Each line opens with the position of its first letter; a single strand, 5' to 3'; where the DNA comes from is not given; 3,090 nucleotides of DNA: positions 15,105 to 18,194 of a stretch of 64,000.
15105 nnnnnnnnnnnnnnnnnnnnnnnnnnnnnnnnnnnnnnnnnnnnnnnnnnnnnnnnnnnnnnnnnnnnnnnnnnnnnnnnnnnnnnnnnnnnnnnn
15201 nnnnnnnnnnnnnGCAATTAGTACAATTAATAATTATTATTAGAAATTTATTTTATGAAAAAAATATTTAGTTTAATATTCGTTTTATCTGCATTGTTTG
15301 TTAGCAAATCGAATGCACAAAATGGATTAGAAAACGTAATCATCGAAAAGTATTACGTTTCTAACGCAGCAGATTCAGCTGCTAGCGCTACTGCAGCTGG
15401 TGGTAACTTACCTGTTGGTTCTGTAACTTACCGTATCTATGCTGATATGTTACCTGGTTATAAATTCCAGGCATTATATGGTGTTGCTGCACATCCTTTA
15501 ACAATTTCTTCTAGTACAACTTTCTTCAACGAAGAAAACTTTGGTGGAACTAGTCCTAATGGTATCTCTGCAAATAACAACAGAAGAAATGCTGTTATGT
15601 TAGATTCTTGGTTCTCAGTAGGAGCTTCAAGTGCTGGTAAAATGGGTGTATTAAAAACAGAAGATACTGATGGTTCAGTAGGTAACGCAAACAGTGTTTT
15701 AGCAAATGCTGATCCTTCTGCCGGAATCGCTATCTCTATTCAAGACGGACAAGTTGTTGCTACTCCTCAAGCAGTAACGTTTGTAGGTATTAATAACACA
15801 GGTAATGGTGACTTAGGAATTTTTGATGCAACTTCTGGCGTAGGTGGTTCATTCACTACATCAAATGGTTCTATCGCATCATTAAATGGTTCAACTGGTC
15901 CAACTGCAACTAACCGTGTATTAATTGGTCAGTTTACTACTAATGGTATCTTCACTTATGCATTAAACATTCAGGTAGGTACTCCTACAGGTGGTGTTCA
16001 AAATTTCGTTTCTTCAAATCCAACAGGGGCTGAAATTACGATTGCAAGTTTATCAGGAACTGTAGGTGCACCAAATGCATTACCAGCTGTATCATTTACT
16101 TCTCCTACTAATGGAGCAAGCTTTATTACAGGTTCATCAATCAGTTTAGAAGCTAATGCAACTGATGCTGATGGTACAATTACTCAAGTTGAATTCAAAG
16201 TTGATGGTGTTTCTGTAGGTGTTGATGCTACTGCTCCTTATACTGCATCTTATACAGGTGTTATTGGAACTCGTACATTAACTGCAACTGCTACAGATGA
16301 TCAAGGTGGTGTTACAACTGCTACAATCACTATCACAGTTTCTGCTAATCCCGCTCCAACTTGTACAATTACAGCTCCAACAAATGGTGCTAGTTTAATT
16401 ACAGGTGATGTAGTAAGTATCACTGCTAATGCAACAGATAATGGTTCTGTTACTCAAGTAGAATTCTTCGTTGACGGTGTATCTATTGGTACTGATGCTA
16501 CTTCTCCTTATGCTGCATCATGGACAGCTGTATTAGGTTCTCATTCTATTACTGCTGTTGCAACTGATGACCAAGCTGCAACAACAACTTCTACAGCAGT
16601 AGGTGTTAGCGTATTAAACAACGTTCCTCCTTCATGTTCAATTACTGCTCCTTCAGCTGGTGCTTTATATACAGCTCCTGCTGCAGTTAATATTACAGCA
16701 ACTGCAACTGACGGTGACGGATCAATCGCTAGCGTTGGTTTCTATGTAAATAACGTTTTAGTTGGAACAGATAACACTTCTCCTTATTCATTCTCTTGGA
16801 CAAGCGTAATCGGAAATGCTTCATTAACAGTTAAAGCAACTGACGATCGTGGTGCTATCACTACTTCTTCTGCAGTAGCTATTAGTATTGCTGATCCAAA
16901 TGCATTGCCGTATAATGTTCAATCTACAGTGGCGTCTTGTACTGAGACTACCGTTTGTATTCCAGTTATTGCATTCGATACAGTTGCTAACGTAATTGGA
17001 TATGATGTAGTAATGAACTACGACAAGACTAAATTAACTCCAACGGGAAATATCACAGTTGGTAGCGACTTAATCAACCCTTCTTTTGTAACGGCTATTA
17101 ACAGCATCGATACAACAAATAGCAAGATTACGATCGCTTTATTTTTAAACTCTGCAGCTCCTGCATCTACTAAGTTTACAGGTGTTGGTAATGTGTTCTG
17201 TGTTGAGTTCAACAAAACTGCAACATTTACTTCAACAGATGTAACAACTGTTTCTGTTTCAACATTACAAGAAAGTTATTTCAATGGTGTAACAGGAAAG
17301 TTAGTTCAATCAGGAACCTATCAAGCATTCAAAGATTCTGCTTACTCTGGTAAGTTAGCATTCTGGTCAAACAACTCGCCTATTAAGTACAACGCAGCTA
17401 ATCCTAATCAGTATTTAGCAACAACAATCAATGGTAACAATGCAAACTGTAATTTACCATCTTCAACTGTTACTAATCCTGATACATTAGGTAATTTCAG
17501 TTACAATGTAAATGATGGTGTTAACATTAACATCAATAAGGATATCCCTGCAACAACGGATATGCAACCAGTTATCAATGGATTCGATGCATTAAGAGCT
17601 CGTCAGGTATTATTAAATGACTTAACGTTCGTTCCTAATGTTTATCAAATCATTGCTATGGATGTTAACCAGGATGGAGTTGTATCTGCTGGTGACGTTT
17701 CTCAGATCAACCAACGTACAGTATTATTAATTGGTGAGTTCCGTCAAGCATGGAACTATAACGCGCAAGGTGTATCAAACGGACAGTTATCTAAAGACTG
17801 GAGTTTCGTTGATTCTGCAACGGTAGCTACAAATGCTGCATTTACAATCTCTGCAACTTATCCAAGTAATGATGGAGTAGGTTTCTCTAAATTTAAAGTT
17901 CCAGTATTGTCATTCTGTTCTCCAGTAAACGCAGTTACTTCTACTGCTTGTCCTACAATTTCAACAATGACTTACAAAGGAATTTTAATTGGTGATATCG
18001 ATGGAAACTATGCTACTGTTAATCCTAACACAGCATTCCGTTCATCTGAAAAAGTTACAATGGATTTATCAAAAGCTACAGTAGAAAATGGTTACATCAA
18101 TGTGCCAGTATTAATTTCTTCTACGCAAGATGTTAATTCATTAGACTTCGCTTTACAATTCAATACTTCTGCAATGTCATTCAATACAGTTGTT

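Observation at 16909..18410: Cohesin-like and dockerin-like modules spread over three adjacent T9SS-locus genes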

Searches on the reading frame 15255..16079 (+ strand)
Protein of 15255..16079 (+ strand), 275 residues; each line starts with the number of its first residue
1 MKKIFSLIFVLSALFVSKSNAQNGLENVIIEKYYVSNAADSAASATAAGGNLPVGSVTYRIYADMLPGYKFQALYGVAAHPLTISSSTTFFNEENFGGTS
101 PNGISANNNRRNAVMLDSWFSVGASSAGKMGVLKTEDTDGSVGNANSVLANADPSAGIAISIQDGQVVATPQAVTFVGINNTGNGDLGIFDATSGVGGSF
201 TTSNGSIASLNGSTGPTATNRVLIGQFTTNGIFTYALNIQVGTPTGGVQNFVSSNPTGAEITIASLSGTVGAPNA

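Call 9: search_protein_families(library=pfam, proteins=[window:15255-16079:+], max_evalue=10)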
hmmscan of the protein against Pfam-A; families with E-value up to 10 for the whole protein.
window:15255-16079:+ (275 aa): 0 families

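Call 69: search_solved_structures(query=A6, max_evalue=10)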
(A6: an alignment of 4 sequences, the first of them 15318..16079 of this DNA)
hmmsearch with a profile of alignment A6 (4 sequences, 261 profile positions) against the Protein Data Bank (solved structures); distinct sequences matched with E-value up to 10: 0.

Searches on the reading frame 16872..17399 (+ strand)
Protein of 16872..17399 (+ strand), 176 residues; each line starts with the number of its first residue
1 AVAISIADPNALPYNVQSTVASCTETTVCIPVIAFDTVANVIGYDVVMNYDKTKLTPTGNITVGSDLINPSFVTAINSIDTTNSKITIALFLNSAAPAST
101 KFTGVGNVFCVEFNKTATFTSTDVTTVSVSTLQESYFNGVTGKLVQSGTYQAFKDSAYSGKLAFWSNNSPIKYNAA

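Call 9: search_protein_families(library=pfam, proteins=[window:16872-17399:+], max_evalue=10)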
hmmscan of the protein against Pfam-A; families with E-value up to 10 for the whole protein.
window:16872-17399:+ (176 aa): 0 families

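Call 23: search_solved_structures(query=A1, max_evalue=10, show_alignments=2)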
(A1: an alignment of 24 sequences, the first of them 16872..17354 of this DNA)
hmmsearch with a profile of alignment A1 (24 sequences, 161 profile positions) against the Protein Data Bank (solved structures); distinct sequences matched with E-value up to 10: 4.
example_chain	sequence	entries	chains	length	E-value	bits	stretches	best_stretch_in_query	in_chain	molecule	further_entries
8eow_A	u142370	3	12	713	0.019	17.9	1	34-80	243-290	Potassium voltage-gated channel subfamily H member 1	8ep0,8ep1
6pbx_A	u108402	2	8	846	0.023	17.7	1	34-80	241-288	Potassium voltage-gated channel subfamily H member 1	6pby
5k7l_A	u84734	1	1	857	0.023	17.7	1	34-80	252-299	Potassium voltage-gated channel subfamily H member 1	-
7yid_A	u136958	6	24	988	0.046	16.7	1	34-80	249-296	Potassium voltage-gated channel subfamily H member 5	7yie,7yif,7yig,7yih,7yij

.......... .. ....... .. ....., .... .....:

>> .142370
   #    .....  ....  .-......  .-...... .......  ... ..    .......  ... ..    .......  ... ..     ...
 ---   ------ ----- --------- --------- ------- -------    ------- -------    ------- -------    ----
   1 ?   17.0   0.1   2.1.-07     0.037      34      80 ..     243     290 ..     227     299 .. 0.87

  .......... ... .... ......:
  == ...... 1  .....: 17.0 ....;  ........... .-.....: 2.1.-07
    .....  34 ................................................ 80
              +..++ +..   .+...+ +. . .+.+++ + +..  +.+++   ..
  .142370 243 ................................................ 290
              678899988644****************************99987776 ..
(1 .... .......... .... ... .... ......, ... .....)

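Call 28: search_protein_families(library=pfam, alignment_id=A1, max_evalue=0.1)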
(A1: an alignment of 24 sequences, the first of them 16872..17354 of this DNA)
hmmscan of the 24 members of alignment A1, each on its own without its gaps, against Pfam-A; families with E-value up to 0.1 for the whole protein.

A. member 1, window:16872-17354:+ (161 aa): 0 families

B. families by the number of members that match (of 24 scanned): 5 families
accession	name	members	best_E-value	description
PF00963.24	Cohesin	11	1.9e-05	Cohesin domain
PF22424.2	HK620_9_C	1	0.031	HK620, Tail spike protein, C-terminal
PF21005.3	MCEL_GT_OB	1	0.058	mRNA-capping enzyme catalytic subunit, GTase, OB fold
PF18359.7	Tudor_5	1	0.06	Histone methyltransferase Tudor domain 1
PF03422.21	CBM_6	1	0.075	Carbohydrate binding module (family 6)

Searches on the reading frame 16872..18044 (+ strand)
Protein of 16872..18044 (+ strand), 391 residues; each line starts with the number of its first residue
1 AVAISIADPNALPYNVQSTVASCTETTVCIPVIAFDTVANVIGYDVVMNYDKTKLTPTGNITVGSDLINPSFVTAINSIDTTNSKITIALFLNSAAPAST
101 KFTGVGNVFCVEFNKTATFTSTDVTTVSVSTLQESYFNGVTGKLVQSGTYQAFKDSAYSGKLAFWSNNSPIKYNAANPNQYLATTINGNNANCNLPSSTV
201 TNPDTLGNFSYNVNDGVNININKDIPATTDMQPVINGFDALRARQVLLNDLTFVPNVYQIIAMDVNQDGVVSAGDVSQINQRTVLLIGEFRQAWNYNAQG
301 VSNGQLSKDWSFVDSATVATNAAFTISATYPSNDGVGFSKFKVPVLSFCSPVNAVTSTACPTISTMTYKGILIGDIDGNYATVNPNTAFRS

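Call 72: predict_structure(alignment_id=A5)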
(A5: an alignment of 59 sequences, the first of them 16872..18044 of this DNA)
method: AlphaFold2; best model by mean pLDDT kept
length: 391 residues; sequences in the alignment: 59
mean_pLDDT: 92.0   pTM: 0.76
mean pLDDT of the five models: 92.0, 91.6, 91.3, 90.7, 90.6
residues with pLDDT >= 90: 308; 70-90: 59; 50-70: 19; < 50: 5
segments of 3 or more residues with pLDDT < 50: 1-4
pLDDT, mean of each block of 10 residues (from residue 1): 58 95 91 96 98 97 98 98 98 98 98 94 94 97 97 87 96 88 92 93 96 91 88 91 97 97 97 97 92 95 94 95 97 96 94 68 84 94 63 41
secondary structure, 60 per line:
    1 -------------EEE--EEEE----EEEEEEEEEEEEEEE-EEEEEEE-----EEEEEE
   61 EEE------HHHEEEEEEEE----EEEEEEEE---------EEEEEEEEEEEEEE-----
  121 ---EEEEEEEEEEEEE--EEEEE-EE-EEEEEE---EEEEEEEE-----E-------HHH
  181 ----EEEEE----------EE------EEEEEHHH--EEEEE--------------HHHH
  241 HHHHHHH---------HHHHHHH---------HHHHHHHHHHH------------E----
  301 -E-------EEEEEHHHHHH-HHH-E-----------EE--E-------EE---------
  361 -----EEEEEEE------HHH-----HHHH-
elements in order: E14-16 E19-22 E27-41 E43-49 E55-63 E73-80 E85-92 E102-115 E124-136 E139-143 E148-153 E157-164 E185-189 E208-212 E218-222 H237-247 H257-263 H273-283 E310-314 H315-320 E366-372 H387-390

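Call 74: fold_search(model_id=the predicted structure, library=pdb)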
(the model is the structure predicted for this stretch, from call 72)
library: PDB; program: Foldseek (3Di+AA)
matches with E <= 10: 1913; with E <= 0.001: 106
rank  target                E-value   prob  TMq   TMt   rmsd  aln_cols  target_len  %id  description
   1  4fl4_L                2.9e-10  1.00  0.37  0.45  11.0       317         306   13  Scaffoldin conformation and dynamics revealed by a ternary complex from the Clostridium thermocellum cellulosome (released 2012-06-27)
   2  4fl4_I                3.6e-10  1.00  0.34  0.42  10.2       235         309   13  Scaffoldin conformation and dynamics revealed by a ternary complex from the Clostridium thermocellum cellulosome (released 2012-06-27)
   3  3kcp_A                4.8e-10  1.00  0.33  0.42  10.7       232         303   12  Crystal structure of interacting Clostridium thermocellum multimodular components (released 2010-02-09)
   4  4fl4_C                5.8e-10  1.00  0.40  0.49  10.5       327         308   12  Scaffoldin conformation and dynamics revealed by a ternary complex from the Clostridium thermocellum cellulosome (released 2012-06-27)
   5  5nrm_A                5.6e-09  1.00  0.30  0.75   3.3       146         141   19  Crystal structure of the sixth cohesin from Acetivibrio cellulolyticus' scaffoldin B in complex with Cel5 dockerin S51 (released 2018-01-31)
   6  4uyp_C                1.3e-08  1.00  0.31  0.75   3.3       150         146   16  High resolution structure of the third cohesin ScaC in complex with the ScaB dockerin with a mutation in the N-termina (released 2015-04-15)
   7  5nrk_A                1.9e-08  1.00  0.31  0.76   3.1       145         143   19  Crystal structure of the sixth cohesin from Acetivibrio cellulolyticus' scaffoldin B in complex with Cel5 dockerin S15 (released 2018-01-31)
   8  4uyq_A                3.6e-08  1.00  0.30  0.74   3.5       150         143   16  High resolution structure of the third cohesin ScaC in complex with the ScaB dockerin with a mutation in the C-termina (released 2015-04-15)
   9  6kgd_A                8.6e-08  1.00  0.30  0.73   3.2       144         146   20  Crystal structure of CaDoc0917(R49D)-CaCohA2 complex at pH 8.0 (released 2020-07-08)
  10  4uyp_A                1.0e-07  1.00  0.30  0.73   3.6       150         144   15  High resolution structure of the third cohesin ScaC in complex with the ScaB dockerin with a mutation in the N-termina (released 2015-04-15)
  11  3l8q_D                1.0e-07  1.00  0.27  0.30  15.2       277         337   13  Structure analysis of the type II cohesin dyad from the adaptor ScaA scaffoldin of Acetivibrio cellulolyticus (released 2010-05-05)
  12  4dh2_A                1.3e-07  1.00  0.29  0.65   4.1       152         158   13  Crystal structure of Coh-OlpC(Cthe_0452)-Doc435(Cthe_0435) complex: A novel type I Cohesin-Dockerin complex from Clost (released 2012-11-28)
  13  4dh2_C                1.4e-07  1.00  0.29  0.67   3.6       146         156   14  Crystal structure of Coh-OlpC(Cthe_0452)-Doc435(Cthe_0435) complex: A novel type I Cohesin-Dockerin complex from Clost (released 2012-11-28)
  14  6kgf_C                1.4e-07  1.00  0.29  0.68   3.7       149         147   17  Crystal structure of CaDoc0917(R16D)-CaCohA2 complex at pH 8.2 (released 2020-07-08)
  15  6kge_A                1.5e-07  1.00  0.28  0.68   3.9       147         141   18  Crystal structure of CaDoc0917(R16D)-CaCohA2 complex at pH 5.5 (released 2020-07-08)
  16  2xdh                  1.7e-07  1.00  0.28  0.71   3.7       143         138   15  Non-cellulosomal cohesin from the hyperthermophilic archaeon Archaeoglobus fulgidus (released 2010-05-26)
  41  4fl4_K                2.5e-06  1.00  0.24  0.51   5.0       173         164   16  Scaffoldin conformation and dynamics revealed by a ternary complex from the Clostridium thermocellum cellulosome (released 2012-06-27)
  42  4fl4_B                2.6e-06  1.00  0.26  0.55   4.8       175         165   16  Scaffoldin conformation and dynamics revealed by a ternary complex from the Clostridium thermocellum cellulosome (released 2012-06-27)
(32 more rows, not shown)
